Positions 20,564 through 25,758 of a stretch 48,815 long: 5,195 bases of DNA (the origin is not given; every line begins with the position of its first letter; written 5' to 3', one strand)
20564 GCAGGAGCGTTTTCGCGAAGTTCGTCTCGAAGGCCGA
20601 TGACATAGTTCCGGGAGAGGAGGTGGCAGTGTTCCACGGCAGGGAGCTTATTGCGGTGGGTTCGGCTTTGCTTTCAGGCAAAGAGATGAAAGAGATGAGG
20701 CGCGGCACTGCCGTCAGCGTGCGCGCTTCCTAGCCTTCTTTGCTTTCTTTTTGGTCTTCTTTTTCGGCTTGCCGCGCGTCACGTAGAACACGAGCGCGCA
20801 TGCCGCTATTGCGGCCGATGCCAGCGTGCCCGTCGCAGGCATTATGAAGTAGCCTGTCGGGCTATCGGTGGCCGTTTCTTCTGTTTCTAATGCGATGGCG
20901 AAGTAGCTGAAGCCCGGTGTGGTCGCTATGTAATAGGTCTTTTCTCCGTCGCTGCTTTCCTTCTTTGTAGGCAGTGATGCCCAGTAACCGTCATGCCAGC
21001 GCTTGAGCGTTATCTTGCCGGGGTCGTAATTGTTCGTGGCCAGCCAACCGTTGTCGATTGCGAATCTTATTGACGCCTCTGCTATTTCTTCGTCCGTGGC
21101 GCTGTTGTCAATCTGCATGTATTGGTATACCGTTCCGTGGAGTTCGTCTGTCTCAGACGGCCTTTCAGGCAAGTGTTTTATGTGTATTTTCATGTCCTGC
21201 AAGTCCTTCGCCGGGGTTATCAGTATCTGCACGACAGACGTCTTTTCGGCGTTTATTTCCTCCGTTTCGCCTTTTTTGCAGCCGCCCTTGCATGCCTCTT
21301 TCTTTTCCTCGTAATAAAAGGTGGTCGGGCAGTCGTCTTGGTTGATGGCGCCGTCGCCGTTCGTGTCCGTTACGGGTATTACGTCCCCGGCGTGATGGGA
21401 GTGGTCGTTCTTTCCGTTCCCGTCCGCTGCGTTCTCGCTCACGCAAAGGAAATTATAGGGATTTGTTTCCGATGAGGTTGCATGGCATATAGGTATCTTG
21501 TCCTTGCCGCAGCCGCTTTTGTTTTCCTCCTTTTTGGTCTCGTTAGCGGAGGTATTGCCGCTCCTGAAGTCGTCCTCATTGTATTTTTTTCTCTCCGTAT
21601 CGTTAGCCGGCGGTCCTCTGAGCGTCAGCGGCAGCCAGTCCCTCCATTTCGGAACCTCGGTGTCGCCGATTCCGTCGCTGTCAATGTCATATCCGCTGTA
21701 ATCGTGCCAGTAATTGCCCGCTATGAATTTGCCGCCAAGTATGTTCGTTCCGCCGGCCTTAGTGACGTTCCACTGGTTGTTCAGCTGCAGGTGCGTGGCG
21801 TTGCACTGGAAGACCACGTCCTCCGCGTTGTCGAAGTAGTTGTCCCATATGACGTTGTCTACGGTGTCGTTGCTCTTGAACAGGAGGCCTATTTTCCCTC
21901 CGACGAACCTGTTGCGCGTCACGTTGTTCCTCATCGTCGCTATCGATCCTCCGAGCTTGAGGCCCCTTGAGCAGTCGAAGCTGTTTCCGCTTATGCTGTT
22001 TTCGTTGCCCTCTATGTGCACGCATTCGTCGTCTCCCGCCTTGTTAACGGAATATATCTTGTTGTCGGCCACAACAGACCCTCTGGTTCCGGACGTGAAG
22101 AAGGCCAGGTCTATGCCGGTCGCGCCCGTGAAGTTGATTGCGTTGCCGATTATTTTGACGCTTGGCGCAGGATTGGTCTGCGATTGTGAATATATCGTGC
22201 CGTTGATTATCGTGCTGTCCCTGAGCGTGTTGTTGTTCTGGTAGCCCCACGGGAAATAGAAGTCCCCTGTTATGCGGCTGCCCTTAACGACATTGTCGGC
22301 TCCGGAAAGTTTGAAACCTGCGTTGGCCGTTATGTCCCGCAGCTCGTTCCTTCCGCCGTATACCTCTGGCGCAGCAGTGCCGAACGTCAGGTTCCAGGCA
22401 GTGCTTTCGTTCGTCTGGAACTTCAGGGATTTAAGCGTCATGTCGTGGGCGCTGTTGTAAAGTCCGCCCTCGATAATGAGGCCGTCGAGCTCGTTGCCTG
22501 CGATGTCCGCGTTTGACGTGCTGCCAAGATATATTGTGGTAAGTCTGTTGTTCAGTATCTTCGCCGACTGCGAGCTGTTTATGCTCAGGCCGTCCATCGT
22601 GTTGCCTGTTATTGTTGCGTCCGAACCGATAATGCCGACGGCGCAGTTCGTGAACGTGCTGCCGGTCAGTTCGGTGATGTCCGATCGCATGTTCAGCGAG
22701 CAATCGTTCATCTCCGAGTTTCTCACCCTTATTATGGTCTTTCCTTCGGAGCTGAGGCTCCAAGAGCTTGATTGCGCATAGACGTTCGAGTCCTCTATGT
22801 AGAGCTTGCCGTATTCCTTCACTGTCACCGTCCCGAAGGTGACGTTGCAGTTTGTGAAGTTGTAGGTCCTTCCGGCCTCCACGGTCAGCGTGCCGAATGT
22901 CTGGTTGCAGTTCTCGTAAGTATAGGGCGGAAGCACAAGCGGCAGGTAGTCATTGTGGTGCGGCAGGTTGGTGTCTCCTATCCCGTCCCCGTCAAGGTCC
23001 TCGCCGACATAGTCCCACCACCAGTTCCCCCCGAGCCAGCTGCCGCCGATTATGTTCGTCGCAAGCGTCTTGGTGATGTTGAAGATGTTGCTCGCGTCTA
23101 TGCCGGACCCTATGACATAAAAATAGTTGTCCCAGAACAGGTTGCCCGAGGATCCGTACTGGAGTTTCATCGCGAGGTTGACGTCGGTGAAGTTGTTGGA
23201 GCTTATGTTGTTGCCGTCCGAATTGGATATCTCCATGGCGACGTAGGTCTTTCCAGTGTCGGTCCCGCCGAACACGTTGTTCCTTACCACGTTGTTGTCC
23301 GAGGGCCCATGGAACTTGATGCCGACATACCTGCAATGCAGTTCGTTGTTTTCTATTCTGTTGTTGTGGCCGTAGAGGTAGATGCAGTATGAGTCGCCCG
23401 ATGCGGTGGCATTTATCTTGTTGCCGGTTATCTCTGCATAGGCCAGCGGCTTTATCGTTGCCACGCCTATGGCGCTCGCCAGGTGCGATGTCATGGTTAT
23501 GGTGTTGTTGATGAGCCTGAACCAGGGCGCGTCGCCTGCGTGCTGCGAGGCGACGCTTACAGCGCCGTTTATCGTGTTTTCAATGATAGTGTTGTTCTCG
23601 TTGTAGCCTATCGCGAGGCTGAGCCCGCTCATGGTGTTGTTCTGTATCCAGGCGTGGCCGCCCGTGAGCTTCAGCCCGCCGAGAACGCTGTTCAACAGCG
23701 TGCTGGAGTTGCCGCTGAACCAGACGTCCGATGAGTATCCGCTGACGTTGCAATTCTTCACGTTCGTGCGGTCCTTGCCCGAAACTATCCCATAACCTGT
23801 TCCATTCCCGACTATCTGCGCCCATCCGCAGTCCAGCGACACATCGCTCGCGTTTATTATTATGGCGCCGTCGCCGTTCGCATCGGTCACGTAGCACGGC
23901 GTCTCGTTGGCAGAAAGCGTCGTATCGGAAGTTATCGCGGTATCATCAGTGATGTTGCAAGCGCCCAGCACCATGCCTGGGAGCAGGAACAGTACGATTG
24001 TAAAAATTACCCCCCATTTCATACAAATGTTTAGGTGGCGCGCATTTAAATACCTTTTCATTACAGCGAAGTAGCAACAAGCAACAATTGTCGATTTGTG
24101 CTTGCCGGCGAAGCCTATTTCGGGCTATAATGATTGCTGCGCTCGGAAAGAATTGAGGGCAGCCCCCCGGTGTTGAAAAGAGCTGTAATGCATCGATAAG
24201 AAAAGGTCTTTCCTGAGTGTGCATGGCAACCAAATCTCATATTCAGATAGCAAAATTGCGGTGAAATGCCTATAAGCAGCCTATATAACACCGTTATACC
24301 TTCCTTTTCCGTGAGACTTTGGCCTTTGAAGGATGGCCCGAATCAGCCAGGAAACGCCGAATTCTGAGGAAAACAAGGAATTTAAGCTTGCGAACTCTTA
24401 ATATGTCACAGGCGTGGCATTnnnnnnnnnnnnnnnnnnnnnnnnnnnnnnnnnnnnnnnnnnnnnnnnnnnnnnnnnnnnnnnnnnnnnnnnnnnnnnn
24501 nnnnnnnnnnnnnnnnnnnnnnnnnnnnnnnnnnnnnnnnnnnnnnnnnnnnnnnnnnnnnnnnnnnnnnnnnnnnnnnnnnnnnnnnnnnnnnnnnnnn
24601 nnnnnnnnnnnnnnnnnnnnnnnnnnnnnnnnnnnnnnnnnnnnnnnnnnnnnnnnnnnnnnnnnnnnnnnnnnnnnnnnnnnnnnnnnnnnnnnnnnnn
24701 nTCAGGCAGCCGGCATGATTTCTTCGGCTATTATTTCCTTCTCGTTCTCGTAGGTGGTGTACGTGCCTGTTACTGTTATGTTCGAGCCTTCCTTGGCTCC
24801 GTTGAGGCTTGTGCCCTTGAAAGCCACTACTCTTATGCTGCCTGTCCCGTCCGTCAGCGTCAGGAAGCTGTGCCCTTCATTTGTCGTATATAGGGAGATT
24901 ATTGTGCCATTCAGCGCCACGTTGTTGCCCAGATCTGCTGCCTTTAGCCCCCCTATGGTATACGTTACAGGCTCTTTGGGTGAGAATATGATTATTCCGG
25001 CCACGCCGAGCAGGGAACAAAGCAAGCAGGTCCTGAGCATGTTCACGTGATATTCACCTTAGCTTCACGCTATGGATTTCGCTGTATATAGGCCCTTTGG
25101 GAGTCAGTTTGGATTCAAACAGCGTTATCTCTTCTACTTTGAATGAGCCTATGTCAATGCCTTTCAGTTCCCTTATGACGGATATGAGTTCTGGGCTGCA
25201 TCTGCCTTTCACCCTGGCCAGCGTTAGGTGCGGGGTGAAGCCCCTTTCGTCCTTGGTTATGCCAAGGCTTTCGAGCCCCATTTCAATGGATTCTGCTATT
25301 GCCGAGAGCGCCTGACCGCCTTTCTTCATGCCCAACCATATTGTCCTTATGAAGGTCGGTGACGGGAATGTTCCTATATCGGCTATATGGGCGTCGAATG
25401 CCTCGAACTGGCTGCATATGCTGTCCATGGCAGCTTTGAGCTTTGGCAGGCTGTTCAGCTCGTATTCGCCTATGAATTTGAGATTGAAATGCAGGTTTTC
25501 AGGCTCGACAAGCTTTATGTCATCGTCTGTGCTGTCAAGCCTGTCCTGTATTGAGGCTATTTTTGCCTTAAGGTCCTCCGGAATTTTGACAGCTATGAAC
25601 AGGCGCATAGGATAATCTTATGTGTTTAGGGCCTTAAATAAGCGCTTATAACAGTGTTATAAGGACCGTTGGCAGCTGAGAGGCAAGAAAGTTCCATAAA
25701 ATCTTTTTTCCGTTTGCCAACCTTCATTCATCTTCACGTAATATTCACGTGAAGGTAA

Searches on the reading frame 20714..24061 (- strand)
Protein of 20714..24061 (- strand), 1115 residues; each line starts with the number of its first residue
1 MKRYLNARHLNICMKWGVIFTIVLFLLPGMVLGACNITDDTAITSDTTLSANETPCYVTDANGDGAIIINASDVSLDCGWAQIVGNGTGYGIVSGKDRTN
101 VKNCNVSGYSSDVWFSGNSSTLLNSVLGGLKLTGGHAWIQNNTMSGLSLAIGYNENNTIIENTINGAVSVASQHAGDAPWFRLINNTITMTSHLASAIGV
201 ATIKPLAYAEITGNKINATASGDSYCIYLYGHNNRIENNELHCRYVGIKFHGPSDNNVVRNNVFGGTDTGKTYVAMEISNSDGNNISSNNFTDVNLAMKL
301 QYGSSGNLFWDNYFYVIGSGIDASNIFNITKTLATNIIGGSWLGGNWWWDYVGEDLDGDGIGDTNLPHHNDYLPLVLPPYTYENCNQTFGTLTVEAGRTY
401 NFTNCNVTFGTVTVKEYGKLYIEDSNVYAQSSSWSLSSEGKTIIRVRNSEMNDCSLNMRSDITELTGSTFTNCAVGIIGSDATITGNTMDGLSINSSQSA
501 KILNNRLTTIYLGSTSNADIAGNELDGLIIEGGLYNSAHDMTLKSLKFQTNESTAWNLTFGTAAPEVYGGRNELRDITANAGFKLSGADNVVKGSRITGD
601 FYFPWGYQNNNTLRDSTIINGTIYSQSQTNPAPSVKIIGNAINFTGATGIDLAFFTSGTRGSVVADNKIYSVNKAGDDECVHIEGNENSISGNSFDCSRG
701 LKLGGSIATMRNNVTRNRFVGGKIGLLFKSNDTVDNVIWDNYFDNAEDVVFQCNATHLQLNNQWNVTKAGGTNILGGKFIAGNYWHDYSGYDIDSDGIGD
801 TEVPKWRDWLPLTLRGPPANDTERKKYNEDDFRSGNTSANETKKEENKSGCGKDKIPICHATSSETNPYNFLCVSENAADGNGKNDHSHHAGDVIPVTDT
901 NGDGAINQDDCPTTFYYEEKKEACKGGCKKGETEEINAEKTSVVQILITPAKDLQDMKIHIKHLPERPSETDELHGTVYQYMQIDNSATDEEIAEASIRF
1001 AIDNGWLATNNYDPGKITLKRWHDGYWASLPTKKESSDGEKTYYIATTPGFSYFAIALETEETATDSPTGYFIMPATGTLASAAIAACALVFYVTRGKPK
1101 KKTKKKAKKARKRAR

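Call 5: search_protein_families(library=pfam, proteins=[window:20714-24061:-], max_evalue=0.01)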
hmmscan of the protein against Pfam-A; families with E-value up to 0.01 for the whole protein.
window:20714-24061:- (1115 aa): 1 family
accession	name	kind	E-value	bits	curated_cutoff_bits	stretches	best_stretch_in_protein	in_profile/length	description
PF05048.19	NosD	-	1.3e-30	106.9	23.6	3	681-790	109-212/212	Periplasmic copper-binding protein (NosD)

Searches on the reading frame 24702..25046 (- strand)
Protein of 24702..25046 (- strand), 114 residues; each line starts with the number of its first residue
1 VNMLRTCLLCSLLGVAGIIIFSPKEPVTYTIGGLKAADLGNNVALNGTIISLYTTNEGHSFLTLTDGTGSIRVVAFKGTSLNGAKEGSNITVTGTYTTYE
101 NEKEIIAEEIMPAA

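Call 5: search_protein_families(library=pfam, proteins=[window:24702-25046:-], max_evalue=0.01)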
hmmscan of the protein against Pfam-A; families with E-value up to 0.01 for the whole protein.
window:24702-25046:- (114 aa): 3 families
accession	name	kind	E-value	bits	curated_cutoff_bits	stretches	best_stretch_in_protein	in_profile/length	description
PF01336.31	tRNA_anti-codon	-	6.5e-11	42.5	27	1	43-112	1-74/75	OB-fold nucleic acid binding domain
PF13742.12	tRNA_anti_2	-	2.5e-08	34.5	27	1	34-102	13-84/95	OB-fold nucleic acid binding domain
PF16100.11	RMI2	-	0.00041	20.6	29.4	1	42-105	40-105/132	RecQ-mediated genome instability protein 2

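Call 8: search_protein_families(library=ncbifam, proteins=[window:24702-25046:-], max_evalue=0.01)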
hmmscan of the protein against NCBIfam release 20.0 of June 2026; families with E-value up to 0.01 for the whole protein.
window:24702-25046:- (114 aa): 3 families
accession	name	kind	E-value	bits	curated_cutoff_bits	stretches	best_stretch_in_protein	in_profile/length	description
TIGR00237.1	xseA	equivalog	1.5e-07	31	180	1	39-112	17-95/389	exodeoxyribonuclease VII large subunit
NF003118.0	PRK04036.1-3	equivalog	0.00022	20.3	445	1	37-111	133-209/481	DNA-directed DNA polymerase II small subunit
NF040849.1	tRNAmod_TiaS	equivalog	0.0007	18.3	600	1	41-80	266-305/422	tRNA(Ile2) 2-agmatinylcytidine synthetase TiaS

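Call 83: search_protein_families(library=padloc, proteins=[window:24702-25046:-], max_evalue=0.001)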
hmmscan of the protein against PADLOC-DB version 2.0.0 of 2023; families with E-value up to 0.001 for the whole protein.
window:24702-25046:- (114 aa): 0 families

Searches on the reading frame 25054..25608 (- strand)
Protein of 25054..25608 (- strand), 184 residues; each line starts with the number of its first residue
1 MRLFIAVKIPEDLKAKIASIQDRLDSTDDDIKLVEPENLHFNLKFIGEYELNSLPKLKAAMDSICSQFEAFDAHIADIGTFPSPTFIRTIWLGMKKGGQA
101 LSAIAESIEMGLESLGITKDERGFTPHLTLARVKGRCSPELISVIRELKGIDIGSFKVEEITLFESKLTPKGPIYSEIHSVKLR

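Call 5: search_protein_families(library=pfam, proteins=[window:25054-25608:-], max_evalue=0.01)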
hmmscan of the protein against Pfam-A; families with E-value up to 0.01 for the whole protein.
window:25054-25608:- (184 aa): 3 families
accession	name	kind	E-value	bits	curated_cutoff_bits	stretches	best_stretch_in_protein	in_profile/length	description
PF02834.22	LigT_PEase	-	5.4e-30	103.8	23.3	2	95-175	5-87/87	LigT like Phosphoesterase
PF13563.12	2_5_RNA_ligase2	-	9.9e-14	52.1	27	1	10-165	2-147/152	2'-5' RNA ligase superfamily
PF10469.15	AKAP7_NLS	-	2.3e-07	31.4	24.4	1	13-183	14-208/208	AKAP7 2'5' RNA ligase-like domain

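Call 83: search_protein_families(library=padloc, proteins=[window:25054-25608:-], max_evalue=0.001)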
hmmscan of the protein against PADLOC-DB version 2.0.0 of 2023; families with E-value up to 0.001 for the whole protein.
window:25054-25608:- (184 aa): 0 families
